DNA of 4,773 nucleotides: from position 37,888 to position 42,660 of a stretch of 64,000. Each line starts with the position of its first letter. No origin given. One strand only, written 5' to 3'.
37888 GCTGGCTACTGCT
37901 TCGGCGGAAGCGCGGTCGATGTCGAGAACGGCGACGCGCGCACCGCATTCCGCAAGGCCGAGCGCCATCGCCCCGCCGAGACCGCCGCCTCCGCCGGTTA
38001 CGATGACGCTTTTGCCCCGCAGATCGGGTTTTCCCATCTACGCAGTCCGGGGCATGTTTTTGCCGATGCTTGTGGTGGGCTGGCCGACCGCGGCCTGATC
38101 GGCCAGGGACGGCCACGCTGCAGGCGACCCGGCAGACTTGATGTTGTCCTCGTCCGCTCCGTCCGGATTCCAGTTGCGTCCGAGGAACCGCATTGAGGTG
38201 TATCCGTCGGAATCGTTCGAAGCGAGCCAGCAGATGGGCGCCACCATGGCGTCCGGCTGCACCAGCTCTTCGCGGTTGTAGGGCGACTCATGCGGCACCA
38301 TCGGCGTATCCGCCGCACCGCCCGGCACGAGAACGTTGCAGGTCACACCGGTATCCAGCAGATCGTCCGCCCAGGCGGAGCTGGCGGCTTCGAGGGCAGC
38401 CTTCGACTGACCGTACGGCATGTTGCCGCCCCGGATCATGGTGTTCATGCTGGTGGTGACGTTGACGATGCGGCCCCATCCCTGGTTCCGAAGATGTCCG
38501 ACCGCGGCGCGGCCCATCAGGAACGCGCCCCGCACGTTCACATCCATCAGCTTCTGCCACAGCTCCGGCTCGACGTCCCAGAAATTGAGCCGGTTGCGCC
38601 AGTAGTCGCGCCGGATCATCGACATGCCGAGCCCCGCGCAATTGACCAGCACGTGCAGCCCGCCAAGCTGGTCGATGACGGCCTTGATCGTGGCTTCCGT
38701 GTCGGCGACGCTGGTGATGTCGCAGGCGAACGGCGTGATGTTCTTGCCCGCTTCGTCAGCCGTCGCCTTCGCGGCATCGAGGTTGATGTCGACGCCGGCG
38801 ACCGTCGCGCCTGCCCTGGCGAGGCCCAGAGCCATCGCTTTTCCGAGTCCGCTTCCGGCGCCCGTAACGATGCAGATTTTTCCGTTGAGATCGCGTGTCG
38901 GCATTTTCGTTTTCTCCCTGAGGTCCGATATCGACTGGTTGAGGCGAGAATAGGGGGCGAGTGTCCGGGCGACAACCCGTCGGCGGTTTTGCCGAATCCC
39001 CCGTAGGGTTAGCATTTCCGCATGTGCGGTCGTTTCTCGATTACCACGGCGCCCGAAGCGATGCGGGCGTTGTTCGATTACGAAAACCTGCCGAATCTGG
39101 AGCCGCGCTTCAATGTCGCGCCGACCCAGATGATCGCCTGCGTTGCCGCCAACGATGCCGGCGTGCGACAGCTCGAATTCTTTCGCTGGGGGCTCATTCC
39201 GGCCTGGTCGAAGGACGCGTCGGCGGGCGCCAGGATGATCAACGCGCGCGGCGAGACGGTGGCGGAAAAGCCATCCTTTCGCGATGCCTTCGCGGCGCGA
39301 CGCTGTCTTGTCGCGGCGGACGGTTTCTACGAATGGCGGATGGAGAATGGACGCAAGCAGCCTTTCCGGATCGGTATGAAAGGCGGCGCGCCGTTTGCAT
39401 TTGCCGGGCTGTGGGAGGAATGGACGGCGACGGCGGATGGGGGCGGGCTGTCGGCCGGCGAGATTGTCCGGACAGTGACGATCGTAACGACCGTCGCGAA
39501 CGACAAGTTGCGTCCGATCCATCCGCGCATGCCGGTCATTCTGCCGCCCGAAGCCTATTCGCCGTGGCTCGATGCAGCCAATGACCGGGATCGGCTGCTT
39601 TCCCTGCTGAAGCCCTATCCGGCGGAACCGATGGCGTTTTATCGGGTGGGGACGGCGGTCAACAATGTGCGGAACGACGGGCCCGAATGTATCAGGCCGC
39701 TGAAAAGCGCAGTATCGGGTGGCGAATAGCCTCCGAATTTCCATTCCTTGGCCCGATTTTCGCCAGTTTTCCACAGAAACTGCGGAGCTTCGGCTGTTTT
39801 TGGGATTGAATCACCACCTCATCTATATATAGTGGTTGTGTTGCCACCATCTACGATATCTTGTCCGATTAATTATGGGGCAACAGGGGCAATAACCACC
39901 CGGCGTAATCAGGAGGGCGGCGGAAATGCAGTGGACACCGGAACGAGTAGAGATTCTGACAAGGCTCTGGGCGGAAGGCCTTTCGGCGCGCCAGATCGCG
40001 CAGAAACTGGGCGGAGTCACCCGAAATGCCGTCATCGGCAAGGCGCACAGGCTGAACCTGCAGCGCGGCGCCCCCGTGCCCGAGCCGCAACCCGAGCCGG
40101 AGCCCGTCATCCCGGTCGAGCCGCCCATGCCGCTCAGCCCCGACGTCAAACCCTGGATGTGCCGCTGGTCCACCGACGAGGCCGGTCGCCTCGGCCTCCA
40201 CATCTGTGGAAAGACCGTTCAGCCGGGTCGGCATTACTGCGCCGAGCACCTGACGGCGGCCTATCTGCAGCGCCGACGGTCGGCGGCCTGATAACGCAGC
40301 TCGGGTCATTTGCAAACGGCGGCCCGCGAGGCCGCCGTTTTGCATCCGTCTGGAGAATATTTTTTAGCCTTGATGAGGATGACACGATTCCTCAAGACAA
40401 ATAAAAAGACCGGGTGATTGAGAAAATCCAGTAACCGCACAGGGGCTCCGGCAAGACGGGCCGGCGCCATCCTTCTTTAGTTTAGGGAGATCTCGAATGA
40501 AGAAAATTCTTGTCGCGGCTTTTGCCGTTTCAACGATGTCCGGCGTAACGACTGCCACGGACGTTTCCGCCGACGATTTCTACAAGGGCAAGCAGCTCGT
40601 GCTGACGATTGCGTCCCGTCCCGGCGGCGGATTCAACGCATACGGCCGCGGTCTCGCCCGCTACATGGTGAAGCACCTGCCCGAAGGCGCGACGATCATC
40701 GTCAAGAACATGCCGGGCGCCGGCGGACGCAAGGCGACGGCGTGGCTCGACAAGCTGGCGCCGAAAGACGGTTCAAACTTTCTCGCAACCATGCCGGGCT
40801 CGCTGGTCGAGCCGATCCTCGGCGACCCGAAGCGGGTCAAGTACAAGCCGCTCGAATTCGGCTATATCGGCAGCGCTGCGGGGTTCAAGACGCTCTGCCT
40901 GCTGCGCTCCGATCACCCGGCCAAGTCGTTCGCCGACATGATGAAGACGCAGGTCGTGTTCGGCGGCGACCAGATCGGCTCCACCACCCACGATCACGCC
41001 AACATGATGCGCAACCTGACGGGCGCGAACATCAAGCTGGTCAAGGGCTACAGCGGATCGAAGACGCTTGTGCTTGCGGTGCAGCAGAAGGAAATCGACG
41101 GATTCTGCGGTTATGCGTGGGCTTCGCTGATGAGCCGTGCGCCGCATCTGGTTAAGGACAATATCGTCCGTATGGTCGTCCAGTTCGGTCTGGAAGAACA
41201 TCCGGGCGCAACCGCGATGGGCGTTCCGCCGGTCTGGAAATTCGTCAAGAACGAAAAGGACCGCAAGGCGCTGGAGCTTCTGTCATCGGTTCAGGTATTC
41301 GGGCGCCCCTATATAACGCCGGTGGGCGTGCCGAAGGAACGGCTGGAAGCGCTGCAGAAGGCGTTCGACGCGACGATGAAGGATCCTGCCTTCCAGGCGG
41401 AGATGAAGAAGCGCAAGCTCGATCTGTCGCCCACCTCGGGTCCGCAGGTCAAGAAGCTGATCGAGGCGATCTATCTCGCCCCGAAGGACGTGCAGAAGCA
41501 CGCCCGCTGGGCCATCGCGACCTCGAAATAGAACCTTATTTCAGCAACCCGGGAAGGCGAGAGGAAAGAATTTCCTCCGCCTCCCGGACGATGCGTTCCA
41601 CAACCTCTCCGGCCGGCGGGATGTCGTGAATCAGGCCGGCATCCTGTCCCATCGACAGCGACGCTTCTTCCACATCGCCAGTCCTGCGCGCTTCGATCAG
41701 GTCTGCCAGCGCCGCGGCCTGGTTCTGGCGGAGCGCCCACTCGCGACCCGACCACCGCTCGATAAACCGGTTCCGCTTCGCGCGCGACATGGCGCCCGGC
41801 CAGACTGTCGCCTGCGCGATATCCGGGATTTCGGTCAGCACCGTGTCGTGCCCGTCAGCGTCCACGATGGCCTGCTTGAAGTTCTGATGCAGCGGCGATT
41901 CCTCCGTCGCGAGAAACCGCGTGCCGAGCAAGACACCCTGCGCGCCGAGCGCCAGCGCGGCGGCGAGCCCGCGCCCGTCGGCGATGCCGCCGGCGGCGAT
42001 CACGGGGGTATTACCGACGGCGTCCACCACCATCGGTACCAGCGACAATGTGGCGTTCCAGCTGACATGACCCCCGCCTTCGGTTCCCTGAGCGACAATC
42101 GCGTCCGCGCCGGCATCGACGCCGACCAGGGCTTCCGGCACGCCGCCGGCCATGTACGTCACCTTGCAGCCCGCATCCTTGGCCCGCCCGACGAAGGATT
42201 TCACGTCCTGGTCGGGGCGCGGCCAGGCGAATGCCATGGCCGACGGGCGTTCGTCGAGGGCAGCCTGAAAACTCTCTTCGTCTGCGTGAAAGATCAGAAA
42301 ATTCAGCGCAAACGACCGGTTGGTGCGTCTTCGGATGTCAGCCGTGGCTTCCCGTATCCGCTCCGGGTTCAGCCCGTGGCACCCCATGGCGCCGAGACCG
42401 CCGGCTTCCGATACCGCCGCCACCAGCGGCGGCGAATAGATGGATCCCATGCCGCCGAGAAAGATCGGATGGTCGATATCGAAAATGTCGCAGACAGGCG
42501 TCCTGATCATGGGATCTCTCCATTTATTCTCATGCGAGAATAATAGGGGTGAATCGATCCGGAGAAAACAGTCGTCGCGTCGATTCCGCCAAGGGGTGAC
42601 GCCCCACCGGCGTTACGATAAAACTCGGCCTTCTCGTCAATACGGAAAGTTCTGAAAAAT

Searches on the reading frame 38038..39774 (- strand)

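Call 30: search_protein_families(library=pfam, proteins=[window:38038-39774:-], max_evalue=0.001)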
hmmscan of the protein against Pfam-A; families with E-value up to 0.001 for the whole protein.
window:38038-39774:- (578 aa): 2 families
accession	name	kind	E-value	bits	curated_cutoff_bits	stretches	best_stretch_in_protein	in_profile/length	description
PF00106.31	adh_short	-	4.8e-41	140.8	26.6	1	299-494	1-188/195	short chain dehydrogenase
PF13561.12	adh_short_C2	-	1e-33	117.3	27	1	305-495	1-183/236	Enoyl-(Acyl carrier protein) reductase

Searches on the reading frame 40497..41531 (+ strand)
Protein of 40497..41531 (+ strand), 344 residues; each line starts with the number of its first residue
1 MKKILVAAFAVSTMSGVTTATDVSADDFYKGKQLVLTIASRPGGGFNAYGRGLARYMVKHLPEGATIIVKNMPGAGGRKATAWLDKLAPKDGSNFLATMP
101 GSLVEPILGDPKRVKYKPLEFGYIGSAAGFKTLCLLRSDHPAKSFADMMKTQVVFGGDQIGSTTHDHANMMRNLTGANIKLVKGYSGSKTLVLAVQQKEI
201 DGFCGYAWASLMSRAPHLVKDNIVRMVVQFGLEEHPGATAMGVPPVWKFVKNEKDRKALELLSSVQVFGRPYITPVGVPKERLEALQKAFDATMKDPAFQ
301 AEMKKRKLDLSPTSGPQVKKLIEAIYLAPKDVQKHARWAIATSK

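Call 30: search_protein_families(library=pfam, proteins=[window:40497-41531:+], max_evalue=0.001)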
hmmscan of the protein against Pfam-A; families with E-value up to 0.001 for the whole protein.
window:40497-41531:+ (344 aa): 1 family
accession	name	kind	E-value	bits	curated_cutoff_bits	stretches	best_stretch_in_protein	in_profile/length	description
PF03401.19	TctC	-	2.1e-09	37.7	27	1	53-323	5-259/274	Tripartite tricarboxylate transporter family receptor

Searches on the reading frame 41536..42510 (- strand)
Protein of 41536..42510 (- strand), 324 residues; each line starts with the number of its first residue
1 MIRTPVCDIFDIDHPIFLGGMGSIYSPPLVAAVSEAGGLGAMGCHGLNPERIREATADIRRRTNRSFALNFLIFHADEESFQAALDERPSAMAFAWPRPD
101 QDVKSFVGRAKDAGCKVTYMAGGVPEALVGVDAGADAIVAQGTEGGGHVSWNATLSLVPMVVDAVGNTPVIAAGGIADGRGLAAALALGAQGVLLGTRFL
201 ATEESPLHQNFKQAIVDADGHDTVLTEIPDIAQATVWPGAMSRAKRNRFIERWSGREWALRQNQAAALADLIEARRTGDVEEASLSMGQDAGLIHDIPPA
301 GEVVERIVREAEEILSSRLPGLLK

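Call 30: search_protein_families(library=pfam, proteins=[window:41536-42510:-], max_evalue=0.001)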
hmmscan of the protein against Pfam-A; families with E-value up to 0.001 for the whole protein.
window:41536-42510:- (324 aa): 4 families
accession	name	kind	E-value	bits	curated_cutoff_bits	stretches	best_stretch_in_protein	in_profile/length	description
PF03060.21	NMO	-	3.1e-53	181.8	28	2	85-309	110-330/331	Nitronate monooxygenase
PF01070.24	FMN_dh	-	2.3e-09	37.2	24.9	1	128-200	233-306/350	FMN-dependent dehydrogenase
PF00478.31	IMPDH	-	3.7e-06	26.6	25.6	1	128-210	171-250/345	IMP dehydrogenase / GMP reductase domain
PF00701.28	DHDPS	-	4.5e-05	22.8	22.1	1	131-238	32-145/289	Dihydrodipicolinate synthetase family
